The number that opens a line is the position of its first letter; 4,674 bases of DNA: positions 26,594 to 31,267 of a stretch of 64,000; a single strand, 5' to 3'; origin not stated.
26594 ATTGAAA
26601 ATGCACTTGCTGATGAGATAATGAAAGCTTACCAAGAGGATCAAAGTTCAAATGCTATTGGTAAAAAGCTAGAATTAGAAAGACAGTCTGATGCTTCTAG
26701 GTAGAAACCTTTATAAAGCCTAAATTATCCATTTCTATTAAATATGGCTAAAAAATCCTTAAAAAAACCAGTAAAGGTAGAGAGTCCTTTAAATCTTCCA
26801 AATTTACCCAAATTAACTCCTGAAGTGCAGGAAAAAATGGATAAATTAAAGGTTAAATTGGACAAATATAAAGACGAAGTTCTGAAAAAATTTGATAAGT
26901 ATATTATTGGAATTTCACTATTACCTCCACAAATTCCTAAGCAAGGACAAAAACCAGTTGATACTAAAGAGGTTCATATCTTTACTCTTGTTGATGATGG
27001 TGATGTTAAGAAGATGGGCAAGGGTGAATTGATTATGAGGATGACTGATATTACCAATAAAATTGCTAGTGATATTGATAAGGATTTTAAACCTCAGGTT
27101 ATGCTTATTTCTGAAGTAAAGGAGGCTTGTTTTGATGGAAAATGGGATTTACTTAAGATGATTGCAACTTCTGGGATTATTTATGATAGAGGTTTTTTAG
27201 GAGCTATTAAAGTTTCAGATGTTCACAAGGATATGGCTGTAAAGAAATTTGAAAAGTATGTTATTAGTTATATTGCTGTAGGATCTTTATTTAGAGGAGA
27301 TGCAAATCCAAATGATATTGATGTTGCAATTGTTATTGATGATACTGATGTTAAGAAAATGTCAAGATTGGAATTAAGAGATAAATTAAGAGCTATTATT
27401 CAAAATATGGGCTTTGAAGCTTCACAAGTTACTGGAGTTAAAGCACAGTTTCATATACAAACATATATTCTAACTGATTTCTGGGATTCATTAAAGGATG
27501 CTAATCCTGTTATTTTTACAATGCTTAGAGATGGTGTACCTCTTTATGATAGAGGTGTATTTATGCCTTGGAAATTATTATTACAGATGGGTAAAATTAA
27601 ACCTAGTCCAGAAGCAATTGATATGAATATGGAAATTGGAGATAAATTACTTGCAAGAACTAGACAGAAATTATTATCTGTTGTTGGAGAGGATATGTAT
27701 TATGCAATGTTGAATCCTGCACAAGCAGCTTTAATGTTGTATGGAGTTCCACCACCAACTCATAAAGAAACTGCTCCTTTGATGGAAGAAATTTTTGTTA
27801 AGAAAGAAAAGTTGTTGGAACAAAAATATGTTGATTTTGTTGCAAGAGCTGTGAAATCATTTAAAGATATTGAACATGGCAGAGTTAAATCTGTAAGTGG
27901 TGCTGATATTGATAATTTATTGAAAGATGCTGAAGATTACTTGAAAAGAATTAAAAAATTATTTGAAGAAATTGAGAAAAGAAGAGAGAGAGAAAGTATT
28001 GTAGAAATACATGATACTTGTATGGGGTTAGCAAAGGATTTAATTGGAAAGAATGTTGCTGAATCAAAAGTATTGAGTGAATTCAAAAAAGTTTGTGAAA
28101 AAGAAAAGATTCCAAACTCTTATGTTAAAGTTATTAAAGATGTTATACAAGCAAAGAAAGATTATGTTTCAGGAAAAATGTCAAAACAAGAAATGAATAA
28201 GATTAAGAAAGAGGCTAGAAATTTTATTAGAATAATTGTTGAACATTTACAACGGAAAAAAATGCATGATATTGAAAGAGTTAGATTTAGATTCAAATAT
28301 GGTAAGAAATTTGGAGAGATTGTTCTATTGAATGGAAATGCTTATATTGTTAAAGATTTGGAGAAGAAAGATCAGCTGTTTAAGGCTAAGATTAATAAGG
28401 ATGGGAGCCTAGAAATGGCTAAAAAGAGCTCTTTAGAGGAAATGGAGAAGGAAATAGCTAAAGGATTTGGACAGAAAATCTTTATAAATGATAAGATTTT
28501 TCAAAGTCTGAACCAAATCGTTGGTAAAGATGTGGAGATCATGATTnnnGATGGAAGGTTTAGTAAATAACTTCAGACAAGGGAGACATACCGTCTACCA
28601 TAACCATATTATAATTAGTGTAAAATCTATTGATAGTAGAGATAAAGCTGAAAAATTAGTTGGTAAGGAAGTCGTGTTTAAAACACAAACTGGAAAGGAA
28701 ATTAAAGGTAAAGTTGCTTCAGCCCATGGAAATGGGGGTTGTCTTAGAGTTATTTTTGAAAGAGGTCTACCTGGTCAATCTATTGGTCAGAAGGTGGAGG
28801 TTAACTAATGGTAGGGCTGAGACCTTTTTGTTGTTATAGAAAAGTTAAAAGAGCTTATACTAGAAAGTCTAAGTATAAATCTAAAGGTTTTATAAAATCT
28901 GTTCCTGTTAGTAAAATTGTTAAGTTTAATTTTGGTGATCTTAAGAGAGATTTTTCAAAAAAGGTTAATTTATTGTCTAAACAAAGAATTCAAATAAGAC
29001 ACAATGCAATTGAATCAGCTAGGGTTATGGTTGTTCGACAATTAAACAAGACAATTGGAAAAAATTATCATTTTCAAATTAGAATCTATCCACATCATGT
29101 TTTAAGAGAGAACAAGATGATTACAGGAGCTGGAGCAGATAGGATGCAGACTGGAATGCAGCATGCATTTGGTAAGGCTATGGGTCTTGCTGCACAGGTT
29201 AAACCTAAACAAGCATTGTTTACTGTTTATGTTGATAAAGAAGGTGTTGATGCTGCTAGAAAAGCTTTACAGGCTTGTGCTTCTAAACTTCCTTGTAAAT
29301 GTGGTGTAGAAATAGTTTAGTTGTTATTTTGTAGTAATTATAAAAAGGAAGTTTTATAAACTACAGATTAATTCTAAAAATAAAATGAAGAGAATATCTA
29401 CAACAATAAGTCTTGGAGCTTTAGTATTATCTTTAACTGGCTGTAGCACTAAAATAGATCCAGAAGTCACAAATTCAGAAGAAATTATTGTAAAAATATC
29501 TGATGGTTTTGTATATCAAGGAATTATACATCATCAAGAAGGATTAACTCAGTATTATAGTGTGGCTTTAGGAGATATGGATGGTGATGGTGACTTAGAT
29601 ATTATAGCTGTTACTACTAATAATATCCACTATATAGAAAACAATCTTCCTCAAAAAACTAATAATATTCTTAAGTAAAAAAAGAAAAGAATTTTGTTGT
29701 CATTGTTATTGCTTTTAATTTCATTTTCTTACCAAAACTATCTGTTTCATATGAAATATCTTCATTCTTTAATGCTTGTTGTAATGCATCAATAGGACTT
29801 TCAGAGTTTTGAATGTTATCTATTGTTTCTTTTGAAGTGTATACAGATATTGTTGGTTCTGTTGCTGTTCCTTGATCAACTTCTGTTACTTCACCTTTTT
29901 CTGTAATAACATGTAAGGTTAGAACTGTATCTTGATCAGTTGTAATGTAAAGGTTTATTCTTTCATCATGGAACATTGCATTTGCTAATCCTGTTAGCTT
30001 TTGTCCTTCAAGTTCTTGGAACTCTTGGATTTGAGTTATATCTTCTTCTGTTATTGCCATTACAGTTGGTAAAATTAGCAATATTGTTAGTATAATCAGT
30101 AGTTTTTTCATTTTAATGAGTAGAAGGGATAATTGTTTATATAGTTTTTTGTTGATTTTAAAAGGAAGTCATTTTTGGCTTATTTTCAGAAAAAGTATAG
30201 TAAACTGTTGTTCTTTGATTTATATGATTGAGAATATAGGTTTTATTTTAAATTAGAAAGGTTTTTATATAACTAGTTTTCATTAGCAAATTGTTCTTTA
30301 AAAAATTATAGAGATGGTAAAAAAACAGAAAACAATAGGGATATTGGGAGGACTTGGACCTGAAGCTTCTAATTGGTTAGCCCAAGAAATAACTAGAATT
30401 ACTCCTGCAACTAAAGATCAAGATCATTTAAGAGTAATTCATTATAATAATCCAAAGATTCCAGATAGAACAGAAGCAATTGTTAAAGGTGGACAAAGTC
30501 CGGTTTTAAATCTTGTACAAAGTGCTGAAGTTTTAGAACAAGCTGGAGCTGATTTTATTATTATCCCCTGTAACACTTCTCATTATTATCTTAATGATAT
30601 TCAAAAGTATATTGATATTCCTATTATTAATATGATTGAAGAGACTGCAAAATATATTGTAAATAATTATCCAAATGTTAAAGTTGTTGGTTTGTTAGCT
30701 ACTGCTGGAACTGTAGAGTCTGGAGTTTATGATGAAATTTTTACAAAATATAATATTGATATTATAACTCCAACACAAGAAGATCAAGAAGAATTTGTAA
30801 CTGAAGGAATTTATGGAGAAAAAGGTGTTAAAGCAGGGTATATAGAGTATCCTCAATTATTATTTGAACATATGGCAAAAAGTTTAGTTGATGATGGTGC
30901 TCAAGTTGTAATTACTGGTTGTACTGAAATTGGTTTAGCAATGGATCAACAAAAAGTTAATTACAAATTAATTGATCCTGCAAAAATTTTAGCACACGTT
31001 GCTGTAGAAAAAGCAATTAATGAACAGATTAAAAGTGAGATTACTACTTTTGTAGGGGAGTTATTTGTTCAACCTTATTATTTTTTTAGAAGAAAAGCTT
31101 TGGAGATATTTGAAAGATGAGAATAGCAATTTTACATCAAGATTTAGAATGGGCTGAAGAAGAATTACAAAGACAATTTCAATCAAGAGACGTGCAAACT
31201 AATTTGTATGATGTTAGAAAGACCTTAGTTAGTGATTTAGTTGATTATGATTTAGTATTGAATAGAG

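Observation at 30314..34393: Racemase + two ATP-grasp ligases + LD-carboxypeptidase + Cys-less C39-like protein: candidate D-amino-acid peptide system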

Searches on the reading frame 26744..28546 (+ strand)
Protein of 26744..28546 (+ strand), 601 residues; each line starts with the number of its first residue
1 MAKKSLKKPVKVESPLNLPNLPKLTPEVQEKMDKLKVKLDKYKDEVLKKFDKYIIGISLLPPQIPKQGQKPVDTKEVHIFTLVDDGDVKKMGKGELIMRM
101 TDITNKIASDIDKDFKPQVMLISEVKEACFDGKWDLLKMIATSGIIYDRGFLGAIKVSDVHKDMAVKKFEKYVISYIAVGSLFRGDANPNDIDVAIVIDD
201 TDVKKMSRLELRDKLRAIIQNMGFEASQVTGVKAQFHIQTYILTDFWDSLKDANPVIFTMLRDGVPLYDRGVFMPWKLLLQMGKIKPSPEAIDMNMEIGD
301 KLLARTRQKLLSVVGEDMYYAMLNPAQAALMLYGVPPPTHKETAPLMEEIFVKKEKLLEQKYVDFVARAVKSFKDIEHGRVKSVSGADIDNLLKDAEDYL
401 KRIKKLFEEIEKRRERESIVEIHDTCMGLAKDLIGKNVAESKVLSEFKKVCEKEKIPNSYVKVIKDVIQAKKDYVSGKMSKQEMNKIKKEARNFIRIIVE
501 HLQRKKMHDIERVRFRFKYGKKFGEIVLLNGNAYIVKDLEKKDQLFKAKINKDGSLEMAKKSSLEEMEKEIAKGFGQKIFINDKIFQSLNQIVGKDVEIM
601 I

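Call 3: search_protein_families(library=pfam, proteins=[window:26744-28546:+], max_evalue=0.01)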
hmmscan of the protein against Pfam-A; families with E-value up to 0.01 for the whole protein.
window:26744-28546:+ (601 aa): 2 families
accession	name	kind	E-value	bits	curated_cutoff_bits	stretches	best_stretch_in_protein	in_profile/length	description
PF22014.2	DUF6932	-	0.002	19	27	1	179-243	57-111/142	Family of unknown function (DUF6932)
PF01909.29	NTP_transf_2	-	0.0021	18.8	21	1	166-240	8-75/93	Nucleotidyltransferase domain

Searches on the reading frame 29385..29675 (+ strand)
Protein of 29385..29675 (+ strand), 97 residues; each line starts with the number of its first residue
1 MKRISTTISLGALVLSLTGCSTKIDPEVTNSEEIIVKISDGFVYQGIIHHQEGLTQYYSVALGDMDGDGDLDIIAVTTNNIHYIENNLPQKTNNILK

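Call 3: search_protein_families(library=pfam, proteins=[window:29385-29675:+], max_evalue=0.01)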
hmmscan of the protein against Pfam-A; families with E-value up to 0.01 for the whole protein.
window:29385-29675:+ (97 aa): 2 families
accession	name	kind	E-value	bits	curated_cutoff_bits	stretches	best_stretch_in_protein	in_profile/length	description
PF13517.12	FG-GAP_3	-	7.4e-05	23.7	26.9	1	54-74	40-60/61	FG-GAP-like repeat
PF01839.29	FG-GAP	-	0.00011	22.4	22.1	1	58-76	3-20/37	FG-GAP repeat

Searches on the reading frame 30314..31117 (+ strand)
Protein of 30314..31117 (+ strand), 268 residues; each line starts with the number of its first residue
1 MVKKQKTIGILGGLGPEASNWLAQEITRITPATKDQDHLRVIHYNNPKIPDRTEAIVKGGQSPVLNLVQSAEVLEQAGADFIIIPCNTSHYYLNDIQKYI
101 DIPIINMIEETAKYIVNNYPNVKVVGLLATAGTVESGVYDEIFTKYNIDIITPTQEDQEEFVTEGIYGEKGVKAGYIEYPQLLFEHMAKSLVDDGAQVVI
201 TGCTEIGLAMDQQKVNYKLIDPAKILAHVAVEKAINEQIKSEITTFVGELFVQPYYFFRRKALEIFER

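Call 3: search_protein_families(library=pfam, proteins=[window:30314-31117:+], max_evalue=0.01)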
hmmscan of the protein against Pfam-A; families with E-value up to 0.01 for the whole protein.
window:30314-31117:+ (268 aa): 1 family
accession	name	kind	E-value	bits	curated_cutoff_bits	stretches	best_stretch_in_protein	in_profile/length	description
PF01177.27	Asp_Glu_race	-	1.5e-40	139.7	31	1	11-228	1-209/211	Asp/Glu/Hydantoin racemase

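Call 4: search_protein_families(library=ncbifam, proteins=[window:30314-31117:+], max_evalue=0.01)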
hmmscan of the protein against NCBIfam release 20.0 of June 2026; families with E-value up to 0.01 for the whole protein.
window:30314-31117:+ (268 aa): 8 families
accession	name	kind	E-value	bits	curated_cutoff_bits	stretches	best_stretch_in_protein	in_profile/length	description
TIGR00035.1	asp_race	subfamily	6.9e-67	225.5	93.1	1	5-237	2-230/236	amino acid racemase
NF052483.1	racemase_CuyB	equivalog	1.9e-65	221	190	1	8-232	1-223/225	cysteate racemase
NF007569.0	PRK10200.1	equivalog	9.6e-17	61.5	417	1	67-232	64-226/230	aspartate/glutamate racemase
TIGR00067.1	glut_race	equivalog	1.4e-11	44.3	146.65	1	72-205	54-182/251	glutamate racemase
NF002035.0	PRK00865.1-3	equivalog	3.1e-08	33.5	328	1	72-205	59-186/267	glutamate racemase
NF002034.1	PRK00865.1-1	equivalog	0.00046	19.5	408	1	64-155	49-137/260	glutamate racemase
NF007033.0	PRK09496.1-5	equivalog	0.003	16.7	338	1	81-164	229-309/449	Trk system potassium transporter TrkA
NF009093.0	PRK12429.1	subfamily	0.0047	16.2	258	0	186-246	20-80/259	3-hydroxybutyrate dehydrogenase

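Call 30: search_solved_structures(query=window:30314-31117:+, max_evalue=0.001, show_alignments=2)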
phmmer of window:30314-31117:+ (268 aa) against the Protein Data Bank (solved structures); distinct sequences matched with E-value up to 0.001: 25.
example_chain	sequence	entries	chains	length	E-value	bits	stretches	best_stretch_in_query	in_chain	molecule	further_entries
1jfl_A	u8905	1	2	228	9.9e-63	215.2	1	6-235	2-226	ASPARTATE RACEMASE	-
2dx7_A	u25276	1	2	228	1.8e-61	211.1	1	6-235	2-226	aspartate racemase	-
3s7z_A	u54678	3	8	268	1.2e-33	119.9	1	5-230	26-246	Putative aspartate racemase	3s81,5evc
5b19_A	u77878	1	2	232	3.9e-27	98.6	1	6-243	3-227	Aspartate racemase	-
1iu9_A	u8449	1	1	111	4.3e-22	82.1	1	107-222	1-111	aspartate racemase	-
9lyd_Q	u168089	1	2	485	4.9e-21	78.6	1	106-222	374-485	G-protein coupled receptor 3,Aspartate racemase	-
2zsk_A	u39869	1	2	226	7.8e-19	71.4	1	6-232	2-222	226aa long hypothetical aspartate racemase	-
3ojc_A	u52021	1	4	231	9.2e-18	67.9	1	6-234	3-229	Putative aspartate/glutamate racemase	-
5wxx_A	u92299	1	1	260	3.7e-15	59.3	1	4-228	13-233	McyF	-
5xnk_A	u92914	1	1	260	8.6e-14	54.9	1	4-228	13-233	McyF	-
5hqt_A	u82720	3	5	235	1.5e-12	50.8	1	67-231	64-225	aspartate/glutamate racemase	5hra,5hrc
5ell_A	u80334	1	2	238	1.5e-12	50.8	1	67-231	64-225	Asp/Glu_racemase family protein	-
5wxy_A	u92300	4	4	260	2.1e-12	50.3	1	4-227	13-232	McyF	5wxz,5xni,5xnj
5elm_A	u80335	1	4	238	3.8e-11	46.2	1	67-231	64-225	Asp/Glu_racemase family protein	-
1b73_A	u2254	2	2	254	1.1e-08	38.1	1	68-210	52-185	GLUTAMATE RACEMASE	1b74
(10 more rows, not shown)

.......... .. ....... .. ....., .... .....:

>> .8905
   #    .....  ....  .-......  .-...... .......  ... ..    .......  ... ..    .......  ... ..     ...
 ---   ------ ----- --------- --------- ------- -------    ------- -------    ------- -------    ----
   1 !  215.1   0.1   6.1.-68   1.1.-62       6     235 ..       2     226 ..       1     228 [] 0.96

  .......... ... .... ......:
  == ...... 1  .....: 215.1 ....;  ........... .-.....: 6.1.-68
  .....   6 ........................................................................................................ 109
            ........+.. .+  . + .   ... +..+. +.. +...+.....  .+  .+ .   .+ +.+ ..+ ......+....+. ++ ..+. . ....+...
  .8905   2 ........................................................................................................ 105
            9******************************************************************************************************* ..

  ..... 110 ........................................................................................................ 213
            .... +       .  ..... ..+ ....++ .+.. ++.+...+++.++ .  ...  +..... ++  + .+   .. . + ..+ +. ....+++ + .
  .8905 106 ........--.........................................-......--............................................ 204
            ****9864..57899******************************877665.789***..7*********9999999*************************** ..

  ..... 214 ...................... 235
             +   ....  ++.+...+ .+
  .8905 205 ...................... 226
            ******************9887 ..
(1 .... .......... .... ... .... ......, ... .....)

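Call 77: search_protein_families(library=padloc, proteins=[window:30314-31117:+], max_evalue=0.001)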
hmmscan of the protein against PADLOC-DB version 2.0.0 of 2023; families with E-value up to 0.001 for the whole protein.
window:30314-31117:+ (268 aa): 0 families
